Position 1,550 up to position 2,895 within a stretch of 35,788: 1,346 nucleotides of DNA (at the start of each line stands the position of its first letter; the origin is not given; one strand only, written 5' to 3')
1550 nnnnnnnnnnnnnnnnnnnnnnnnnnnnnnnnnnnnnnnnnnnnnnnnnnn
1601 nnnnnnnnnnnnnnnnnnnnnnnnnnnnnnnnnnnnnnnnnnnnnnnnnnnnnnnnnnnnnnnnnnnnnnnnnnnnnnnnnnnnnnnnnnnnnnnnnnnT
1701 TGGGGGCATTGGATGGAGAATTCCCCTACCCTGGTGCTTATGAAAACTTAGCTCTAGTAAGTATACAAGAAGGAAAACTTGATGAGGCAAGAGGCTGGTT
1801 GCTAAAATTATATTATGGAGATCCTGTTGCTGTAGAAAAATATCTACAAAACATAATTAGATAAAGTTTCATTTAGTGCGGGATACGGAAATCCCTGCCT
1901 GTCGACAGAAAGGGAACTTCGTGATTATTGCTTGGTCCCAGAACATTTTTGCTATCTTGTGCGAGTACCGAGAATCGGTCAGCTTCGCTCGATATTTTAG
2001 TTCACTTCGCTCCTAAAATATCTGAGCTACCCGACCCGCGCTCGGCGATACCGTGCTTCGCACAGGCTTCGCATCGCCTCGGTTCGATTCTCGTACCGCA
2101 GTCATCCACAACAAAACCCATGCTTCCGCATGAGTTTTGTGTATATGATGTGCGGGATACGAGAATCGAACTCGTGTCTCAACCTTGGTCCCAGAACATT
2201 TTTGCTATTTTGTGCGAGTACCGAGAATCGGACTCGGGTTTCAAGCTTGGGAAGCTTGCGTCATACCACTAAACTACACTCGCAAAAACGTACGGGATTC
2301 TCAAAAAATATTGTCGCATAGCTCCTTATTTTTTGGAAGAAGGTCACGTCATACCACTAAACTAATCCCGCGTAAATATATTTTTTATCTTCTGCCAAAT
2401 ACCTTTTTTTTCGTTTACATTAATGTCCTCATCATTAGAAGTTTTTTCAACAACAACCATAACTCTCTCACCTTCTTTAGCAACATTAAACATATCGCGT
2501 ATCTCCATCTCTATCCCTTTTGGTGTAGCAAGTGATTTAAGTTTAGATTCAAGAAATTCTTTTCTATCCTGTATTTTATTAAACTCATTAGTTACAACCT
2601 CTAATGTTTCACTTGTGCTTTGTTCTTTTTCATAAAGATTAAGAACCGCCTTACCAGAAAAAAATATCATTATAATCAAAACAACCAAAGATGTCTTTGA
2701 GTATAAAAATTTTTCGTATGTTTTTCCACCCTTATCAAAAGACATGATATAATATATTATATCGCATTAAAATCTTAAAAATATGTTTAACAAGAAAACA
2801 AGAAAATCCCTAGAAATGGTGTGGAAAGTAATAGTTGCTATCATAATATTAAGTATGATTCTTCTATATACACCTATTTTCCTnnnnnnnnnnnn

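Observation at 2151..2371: tRNA inside a tRNA: a canonical Gly-like tRNA split at the anticodon loop by 153 nt that contain a second tRNA-Gly(CCC)-like gene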

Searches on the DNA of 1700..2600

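Call 15: search_rna_families(source=window, start=1700, end=2600, threshold=evalue, max_evalue=10, show_alignments=6)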
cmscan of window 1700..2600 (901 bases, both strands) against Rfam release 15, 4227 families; matches with E-value up to 10: 4.
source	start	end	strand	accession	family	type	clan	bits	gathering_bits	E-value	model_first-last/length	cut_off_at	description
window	2213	2283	-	RF00005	tRNA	Gene; tRNA;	CL00001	60.4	29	2e-12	1-71/71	no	tRNA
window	2158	2187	-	RF00023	tmRNA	Gene;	CL00001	16.5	47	0.00019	1-374/374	no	transfer-messenger RNA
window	2089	2164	-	RF03498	mir-3145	Gene; miRNA;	-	15.6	98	8.2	1-84/84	no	mir-3145 microRNA precursor family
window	1973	2037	-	RF03920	mir-237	Gene; miRNA;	-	14.3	80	7.8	1-79/79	no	mir-237 microRNA precursor family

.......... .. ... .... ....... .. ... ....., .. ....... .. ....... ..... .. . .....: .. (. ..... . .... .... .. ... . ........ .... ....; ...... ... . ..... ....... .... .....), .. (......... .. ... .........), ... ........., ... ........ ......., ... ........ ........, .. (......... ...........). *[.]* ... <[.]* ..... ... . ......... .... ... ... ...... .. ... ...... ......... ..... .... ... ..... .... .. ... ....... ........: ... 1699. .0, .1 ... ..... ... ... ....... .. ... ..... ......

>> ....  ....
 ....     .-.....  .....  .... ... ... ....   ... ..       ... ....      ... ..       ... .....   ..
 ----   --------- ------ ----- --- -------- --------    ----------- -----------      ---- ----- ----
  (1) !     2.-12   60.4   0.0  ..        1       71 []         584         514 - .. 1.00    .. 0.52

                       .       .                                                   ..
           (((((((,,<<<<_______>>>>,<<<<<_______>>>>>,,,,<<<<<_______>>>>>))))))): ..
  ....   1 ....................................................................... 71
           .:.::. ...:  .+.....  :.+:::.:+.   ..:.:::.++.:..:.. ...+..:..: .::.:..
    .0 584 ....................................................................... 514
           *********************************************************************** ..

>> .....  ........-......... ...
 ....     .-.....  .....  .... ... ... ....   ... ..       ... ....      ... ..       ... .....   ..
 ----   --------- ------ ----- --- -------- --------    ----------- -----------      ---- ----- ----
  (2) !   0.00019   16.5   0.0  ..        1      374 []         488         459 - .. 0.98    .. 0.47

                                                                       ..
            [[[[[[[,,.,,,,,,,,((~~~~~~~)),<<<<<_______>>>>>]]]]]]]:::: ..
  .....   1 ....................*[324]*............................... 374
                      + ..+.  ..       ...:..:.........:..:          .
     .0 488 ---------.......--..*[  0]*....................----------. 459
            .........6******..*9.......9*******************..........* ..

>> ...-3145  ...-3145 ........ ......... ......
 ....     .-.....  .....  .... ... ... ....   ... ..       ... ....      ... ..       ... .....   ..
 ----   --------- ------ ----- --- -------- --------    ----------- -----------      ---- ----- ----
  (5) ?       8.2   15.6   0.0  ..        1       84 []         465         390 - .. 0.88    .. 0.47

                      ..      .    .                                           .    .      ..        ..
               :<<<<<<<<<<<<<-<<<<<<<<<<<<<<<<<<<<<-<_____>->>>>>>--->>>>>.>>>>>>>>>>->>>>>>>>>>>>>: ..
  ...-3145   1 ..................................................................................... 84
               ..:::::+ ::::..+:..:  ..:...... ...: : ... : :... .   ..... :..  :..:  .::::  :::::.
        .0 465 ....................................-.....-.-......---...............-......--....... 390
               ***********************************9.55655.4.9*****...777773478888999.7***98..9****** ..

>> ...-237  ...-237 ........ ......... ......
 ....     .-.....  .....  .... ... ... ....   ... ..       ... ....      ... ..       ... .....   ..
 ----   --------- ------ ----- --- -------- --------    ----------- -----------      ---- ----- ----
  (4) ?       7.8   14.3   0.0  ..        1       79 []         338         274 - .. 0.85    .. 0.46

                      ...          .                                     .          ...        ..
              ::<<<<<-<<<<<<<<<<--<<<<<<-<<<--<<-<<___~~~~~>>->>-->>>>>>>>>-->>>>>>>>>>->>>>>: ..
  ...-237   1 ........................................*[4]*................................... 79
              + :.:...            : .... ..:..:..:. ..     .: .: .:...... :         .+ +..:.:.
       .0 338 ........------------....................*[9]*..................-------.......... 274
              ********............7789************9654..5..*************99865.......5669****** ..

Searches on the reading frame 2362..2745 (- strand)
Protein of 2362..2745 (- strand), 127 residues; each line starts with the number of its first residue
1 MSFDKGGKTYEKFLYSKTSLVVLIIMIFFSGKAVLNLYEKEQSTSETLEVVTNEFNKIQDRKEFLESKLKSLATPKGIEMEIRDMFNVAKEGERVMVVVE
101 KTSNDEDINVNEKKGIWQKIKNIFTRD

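Call 7: search_protein_families(library=pfam, proteins=[window:2362-2745:-])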
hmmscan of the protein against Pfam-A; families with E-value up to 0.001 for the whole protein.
window:2362-2745:- (127 aa): 1 family
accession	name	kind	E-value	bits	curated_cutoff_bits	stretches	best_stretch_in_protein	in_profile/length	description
PF04977.20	DivIC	-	3e-07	30.6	28.9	1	21-100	3-79/80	Septum formation initiator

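Call 12: find_encoding_contigs(protein=window:2362-2745:-, flank=10000, max_places=10)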
Protein window:2362-2745:- (127 aa): 13 contigs read that carry it; 10 places shown.
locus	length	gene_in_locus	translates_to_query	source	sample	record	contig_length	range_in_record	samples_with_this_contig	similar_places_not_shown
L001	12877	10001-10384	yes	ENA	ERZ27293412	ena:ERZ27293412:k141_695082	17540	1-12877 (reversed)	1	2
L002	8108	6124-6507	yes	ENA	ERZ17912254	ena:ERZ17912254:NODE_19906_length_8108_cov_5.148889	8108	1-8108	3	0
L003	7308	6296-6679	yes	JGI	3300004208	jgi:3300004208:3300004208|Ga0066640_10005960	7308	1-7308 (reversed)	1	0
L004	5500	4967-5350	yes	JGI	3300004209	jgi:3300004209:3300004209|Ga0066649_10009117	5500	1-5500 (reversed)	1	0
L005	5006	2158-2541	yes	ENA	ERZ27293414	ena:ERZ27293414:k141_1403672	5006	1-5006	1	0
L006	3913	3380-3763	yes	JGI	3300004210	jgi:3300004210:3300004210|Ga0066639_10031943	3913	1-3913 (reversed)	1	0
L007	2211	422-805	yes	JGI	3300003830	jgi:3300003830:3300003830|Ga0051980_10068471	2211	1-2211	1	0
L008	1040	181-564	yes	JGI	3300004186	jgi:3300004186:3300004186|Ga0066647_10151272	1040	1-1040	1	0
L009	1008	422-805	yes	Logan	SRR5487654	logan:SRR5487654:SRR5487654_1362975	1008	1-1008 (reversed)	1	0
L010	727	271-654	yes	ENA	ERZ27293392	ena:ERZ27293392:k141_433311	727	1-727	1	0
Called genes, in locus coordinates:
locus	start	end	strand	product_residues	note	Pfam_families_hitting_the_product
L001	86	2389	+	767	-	PF03477:ATP-cone, PF17975:RNR_Alpha (weak), PF21995:RNR-II_ins_dom (faint)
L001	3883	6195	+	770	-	PF13174:TPR_6 (faint), PF13181:TPR_8 (faint), PF13428:TPR_14 (faint), PF14559:TPR_19 (faint), PF23914:TPR_CcmH_CycH (weak), PF00515:TPR_1 (weak), PF07719:TPR_2 (weak), PF13432:TPR_16 (weak), +5 more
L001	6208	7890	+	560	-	PF01943:Polysacc_synt (weak), PF03023:MurJ, PF13440:Polysacc_synt_3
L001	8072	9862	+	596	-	PF00009:GTP_EFTU, PF03144:GTP_EFTU_D2 (weak), PF14492:EFG_III, PF00679:EFG_C, PF06421:LepA_C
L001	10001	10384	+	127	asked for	PF04977:DivIC (weak)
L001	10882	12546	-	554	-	PF13181:TPR_8 (faint), PF00515:TPR_1 (faint), PF07719:TPR_2 (faint), PF13424:TPR_12 (faint), PF13432:TPR_16 (weak)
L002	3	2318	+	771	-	?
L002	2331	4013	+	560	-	PF01943:Polysacc_synt (weak), PF03023:MurJ, PF13440:Polysacc_synt_3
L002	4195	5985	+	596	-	PF00009:GTP_EFTU, PF03144:GTP_EFTU_D2 (weak), PF14492:EFG_III, PF00679:EFG_C, PF06421:LepA_C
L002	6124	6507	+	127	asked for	PF04977:DivIC (weak)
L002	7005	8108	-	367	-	?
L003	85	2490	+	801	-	PF13174:TPR_6 (faint), PF13181:TPR_8 (faint), PF13428:TPR_14 (faint), PF14559:TPR_19 (faint), PF23914:TPR_CcmH_CycH (weak), PF00515:TPR_1 (weak), PF07719:TPR_2 (weak), PF13432:TPR_16 (weak), +5 more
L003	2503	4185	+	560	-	PF01943:Polysacc_synt (weak), PF03023:MurJ, PF13440:Polysacc_synt_3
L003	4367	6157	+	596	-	PF00009:GTP_EFTU, PF03144:GTP_EFTU_D2 (weak), PF14492:EFG_III, PF00679:EFG_C, PF06421:LepA_C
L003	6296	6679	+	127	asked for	PF04977:DivIC (weak)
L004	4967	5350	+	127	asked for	PF04977:DivIC (weak)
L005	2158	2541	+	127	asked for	PF04977:DivIC (weak)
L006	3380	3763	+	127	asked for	PF04977:DivIC (weak)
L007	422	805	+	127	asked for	PF04977:DivIC (weak)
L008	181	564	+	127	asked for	PF04977:DivIC (weak)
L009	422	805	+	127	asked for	PF04977:DivIC (weak)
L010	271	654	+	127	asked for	PF04977:DivIC (weak)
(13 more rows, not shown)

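Call 19: find_homologous_proteins(query=window:2362-2745:-, max_evalue=0.00001)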
Query window:2362-2745:- (127 aa): 6 proteins with E <= 0.00001 among 13 candidates.
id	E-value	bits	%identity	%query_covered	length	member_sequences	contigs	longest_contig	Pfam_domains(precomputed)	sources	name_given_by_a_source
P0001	3.0e-73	261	100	100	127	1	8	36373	PF04977.21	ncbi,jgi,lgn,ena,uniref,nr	ncbi:hypothetical protein COW81_02125 [Candidatus Campbellbacteria bacterium CG22_combo_CG10-13_8_21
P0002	6.9e-41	156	76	80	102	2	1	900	PF04977.21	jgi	-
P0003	3.0e-31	125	52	98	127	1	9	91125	PF04977.21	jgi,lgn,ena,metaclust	metaclust:\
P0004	1.5e-26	110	52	92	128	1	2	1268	-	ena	-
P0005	1.5e-21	94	52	74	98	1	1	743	-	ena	-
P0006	9.1e-8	50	31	53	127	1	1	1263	-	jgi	-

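Call 20: find_encoding_contigs(protein=P0003, flank=6000, max_places=4)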
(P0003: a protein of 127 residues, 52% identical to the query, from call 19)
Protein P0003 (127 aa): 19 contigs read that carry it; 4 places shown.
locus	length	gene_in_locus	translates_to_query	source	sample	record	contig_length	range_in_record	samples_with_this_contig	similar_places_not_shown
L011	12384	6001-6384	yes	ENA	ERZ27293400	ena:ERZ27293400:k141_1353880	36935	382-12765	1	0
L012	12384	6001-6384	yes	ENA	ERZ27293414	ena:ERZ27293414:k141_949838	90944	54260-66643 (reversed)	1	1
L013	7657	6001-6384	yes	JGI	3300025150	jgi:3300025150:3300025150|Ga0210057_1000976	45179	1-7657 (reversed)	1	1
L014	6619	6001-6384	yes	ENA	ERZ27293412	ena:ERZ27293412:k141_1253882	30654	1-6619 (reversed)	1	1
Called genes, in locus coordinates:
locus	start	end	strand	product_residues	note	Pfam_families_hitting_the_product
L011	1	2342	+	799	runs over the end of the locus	PF23914:TPR_CcmH_CycH (weak), PF13432:TPR_16 (weak), PF14559:TPR_19, PF12895:ANAPC3, PF13371:TPR_9 (weak), PF23914:TPR_CcmH_CycH (weak), PF13432:TPR_16, PF14559:TPR_19, +14 more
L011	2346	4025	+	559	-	PF01943:Polysacc_synt (weak), PF03023:MurJ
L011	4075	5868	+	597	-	PF00009:GTP_EFTU, PF03144:GTP_EFTU_D2, PF22042:EF-G_D2 (faint), PF14492:EFG_III (weak), PF00679:EFG_C, PF06421:LepA_C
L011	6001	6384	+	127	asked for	PF04977:DivIC (weak)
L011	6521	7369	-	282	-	-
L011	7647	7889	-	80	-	PF00462:Glutaredoxin, PF13417:GST_N_3 (weak)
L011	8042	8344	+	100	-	-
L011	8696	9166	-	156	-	PF00011:HSP20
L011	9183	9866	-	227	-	PF13367:PrsW-protease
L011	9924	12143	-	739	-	PF00133:tRNA-synt_1, PF09334:tRNA-synt_1g, PF00133:tRNA-synt_1, PF08264:Anticodon_1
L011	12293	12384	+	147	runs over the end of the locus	-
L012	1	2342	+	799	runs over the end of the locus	PF23914:TPR_CcmH_CycH (weak), PF13432:TPR_16 (weak), PF14559:TPR_19, PF12895:ANAPC3, PF13371:TPR_9 (weak), PF23914:TPR_CcmH_CycH (weak), PF13432:TPR_16, PF14559:TPR_19, +14 more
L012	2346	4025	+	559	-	PF01943:Polysacc_synt (weak), PF03023:MurJ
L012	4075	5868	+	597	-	PF00009:GTP_EFTU, PF03144:GTP_EFTU_D2, PF22042:EF-G_D2 (faint), PF14492:EFG_III (weak), PF00679:EFG_C, PF06421:LepA_C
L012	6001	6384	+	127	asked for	PF04977:DivIC (weak)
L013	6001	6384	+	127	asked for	PF04977:DivIC (weak)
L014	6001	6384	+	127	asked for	PF04977:DivIC (weak)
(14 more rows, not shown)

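Call 21: find_encoding_contigs(protein=P0002, flank=3000, max_places=3)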
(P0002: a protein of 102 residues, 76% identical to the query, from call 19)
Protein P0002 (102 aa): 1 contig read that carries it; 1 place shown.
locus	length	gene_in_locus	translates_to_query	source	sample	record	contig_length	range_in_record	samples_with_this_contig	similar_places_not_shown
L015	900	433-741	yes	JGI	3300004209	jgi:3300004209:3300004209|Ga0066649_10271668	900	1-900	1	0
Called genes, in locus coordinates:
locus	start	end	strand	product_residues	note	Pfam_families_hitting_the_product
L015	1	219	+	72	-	?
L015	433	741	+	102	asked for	PF04977:DivIC (weak)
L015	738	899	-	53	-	?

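Call 22: find_encoding_contigs(protein=P0004, flank=3000, max_places=3)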
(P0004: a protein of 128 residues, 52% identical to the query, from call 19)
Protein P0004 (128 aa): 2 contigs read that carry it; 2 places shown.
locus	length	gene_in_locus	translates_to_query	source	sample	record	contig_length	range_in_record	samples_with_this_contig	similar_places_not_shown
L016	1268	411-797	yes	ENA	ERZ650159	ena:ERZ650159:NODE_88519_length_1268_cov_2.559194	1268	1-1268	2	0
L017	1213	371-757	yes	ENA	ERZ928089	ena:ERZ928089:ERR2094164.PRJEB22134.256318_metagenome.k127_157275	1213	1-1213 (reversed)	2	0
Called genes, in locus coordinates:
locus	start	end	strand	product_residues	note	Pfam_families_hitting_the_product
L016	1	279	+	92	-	?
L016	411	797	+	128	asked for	-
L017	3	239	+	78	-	?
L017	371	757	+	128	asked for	-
